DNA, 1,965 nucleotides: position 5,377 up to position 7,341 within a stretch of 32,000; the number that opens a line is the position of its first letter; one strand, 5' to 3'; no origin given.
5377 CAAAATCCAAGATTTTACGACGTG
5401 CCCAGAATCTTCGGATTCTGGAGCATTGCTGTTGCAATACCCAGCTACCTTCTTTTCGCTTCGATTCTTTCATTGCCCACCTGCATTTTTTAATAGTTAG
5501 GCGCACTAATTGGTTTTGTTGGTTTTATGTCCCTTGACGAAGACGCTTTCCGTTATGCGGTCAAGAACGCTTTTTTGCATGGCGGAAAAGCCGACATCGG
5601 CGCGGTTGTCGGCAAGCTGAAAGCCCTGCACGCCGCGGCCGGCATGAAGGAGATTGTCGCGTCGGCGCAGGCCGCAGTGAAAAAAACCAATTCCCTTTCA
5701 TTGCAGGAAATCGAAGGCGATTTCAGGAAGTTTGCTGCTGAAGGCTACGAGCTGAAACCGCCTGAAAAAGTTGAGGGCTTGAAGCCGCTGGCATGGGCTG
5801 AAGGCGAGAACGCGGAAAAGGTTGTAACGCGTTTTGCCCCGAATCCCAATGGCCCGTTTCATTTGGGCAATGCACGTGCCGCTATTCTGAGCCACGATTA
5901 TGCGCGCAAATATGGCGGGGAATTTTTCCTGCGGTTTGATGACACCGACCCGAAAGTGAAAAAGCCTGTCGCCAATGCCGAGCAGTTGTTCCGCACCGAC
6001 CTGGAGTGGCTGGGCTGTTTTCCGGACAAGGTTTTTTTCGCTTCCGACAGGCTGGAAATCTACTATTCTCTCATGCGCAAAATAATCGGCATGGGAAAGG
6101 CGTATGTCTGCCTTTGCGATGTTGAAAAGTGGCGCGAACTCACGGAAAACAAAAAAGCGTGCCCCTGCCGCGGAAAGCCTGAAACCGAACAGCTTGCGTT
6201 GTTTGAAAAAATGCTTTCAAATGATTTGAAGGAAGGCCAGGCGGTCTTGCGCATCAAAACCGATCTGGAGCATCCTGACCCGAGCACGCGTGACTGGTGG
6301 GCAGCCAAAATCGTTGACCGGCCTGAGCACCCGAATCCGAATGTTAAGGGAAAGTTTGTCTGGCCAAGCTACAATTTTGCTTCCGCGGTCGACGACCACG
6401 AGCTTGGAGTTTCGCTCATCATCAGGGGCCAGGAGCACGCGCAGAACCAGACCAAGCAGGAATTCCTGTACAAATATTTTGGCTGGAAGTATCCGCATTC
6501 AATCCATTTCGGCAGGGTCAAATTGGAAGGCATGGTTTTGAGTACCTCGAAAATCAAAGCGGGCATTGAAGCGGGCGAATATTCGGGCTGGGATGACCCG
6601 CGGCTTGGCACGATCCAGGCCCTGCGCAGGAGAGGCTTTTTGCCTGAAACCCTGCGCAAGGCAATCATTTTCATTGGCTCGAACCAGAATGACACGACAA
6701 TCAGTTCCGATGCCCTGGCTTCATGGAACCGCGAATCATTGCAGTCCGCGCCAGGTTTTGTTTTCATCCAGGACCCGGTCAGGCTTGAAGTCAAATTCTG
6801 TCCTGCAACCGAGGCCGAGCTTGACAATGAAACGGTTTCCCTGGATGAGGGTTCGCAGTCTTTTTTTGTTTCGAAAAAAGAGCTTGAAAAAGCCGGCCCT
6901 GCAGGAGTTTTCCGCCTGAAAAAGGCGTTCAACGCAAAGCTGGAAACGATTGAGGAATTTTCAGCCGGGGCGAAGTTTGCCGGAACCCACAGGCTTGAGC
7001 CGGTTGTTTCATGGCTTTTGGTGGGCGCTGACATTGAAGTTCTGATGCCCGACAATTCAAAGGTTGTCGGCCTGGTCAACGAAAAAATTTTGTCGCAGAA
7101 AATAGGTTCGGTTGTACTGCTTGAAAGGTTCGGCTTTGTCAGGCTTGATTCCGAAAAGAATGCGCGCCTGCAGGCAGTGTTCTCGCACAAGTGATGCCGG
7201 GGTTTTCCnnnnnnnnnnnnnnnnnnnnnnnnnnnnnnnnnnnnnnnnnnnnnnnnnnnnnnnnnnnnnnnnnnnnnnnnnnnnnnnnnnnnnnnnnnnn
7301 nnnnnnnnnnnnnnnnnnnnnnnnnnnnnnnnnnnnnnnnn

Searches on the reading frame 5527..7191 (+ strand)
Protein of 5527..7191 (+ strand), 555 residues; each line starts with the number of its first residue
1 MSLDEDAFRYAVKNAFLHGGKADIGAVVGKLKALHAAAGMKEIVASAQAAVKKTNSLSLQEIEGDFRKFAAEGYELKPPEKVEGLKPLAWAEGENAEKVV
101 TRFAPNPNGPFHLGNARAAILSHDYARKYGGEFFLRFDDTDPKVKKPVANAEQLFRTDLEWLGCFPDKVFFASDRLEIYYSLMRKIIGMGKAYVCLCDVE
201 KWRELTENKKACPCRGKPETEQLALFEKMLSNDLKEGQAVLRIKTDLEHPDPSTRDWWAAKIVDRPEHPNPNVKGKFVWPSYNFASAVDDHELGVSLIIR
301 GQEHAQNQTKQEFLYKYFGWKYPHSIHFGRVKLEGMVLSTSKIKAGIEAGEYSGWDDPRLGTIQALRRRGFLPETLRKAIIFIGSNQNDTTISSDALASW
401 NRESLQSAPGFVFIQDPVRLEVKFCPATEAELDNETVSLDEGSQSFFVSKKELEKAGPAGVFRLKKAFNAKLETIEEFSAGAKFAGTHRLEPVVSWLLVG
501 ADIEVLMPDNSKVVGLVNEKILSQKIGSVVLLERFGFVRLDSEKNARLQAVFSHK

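Call 8: find_encoding_contigs(protein=window:5527-7191:+, flank=10000, max_places=10)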
Protein window:5527-7191:+ (555 aa): 2 contigs read that carry it; 1 place shown.
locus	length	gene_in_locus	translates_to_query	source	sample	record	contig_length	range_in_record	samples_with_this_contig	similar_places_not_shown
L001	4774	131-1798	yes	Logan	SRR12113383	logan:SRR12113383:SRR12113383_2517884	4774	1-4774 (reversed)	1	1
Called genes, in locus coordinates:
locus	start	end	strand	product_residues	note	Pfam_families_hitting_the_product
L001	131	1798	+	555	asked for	PF00749:tRNA-synt_1c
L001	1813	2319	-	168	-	-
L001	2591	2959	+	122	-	PF01248:Ribosomal_L7Ae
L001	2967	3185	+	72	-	PF01200:Ribosomal_S28e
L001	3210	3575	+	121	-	PF01246:Ribosomal_L24e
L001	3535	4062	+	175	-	PF00334:NDK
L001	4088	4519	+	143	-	PF00692:dUTPase, PF22769:DCD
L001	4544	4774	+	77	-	?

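Call 24: find_related_loci(query=window:5527-7191:+, collection=genome_contigs, flank=10000)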
Query window:5527-7191:+ (555 aa) in genome_contigs; peptide patterns used: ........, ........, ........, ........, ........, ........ (x = any residue, [..] = any of these).
128 stretches matched a pattern; 44 encode a relative of the query (tblastn E <= 1e-3); 44 distinct loci.
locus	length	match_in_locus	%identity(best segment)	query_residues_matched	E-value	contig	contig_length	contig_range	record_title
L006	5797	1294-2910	54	1-554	0e+0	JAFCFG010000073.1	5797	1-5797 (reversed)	MAG: Candidatus Iainarchaeum archaeon isolate Meg22_1416_Bin_183 Meg22_1416_Bin_183_scaffold_35045, whole genome shotgun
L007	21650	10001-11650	57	1-555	0e+0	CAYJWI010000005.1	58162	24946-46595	MAG TPA_asm: uncultured archaeon isolate ERP125453_co1_517 genome assembly, contig: NODE_346_length_58162_cov_11.951228,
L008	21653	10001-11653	55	3-555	0e+0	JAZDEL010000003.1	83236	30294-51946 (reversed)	MAG: Candidatus Iainarchaeum archaeon isolate MEGAHIT-group-0.15 k141_2166688, whole genome shotgun sequence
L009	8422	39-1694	49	1-555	2e-179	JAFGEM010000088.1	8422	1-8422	MAG: Candidatus Iainarchaeum archaeon isolate Zod_Metabat.1228 k87_9349047, whole genome shotgun sequence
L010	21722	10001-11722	41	3-555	8e-139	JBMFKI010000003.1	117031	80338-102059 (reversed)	MAG: Candidatus Bathyarchaeia archaeon isolate KM4336-19 NODE_3_length_117031_cov_11.537168, whole genome shotgun sequen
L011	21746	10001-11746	41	1-555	9e-137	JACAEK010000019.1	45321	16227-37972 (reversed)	MAG: Candidatus Bathyarchaeota archaeon isolate L.E.AR.33 k119_800342, whole genome shotgun sequence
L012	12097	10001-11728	40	3-555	6e-136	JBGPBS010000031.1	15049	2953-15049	MAG: Candidatus Bathyarchaeia archaeon isolate OBJ_0618_130150_10 k141_413939_length_15049_cov_19.5492, whole genome sho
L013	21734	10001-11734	41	1-555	2e-135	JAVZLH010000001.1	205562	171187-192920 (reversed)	MAG: Candidatus Bathyarchaeia archaeon isolate DRTY-6_201907_bins_47 DRTY-6_201907_bins_47_scaffold_1, whole genome shot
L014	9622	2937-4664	41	3-555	2e-134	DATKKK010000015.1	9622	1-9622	MAG TPA_asm: Candidatus Bathyarchaeia archaeon isolate SMAG_U14655 k141_2862575, whole genome shotgun sequence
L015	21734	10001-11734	40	1-555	5e-134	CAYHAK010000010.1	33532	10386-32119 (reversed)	MAG TPA_asm: uncultured Candidatus Bathyarchaeia archaeon isolate ERP119294_co4_366 genome assembly, contig: NODE_1039_l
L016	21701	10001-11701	40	11-555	1e-133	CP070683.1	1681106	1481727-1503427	MAG: Candidatus Bathyarchaeota archaeon isolate bin67 chromosome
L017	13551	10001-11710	40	9-555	7e-132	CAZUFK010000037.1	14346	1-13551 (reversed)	MAG TPA_asm: uncultured Candidatus Bathyarchaeia archaeon isolate binchicken_co91_416 genome assembly, contig: NODE_4982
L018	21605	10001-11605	42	9-554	2e-122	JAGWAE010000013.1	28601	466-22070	Candidatus Woesearchaeota archaeon isolate RIFOXYA1_FULL_30_10 rifoxya1_full_scaffold_1046, whole genome shotgun sequenc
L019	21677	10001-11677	39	9-555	2e-119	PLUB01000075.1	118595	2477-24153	MAG: Methanosarcina sp. isolate bog_70 73.20120700_S1D.117_contig_74991, whole genome shotgun sequence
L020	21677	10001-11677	39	9-555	5e-119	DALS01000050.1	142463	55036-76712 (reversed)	MAG TPA_asm: Methanosarcina sp. UBA293 UBA293_contig_447, whole genome shotgun sequence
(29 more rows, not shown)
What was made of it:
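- The nearest GltX relatives are Iainarchaeum MAGs at 49-57% identity (call 24).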
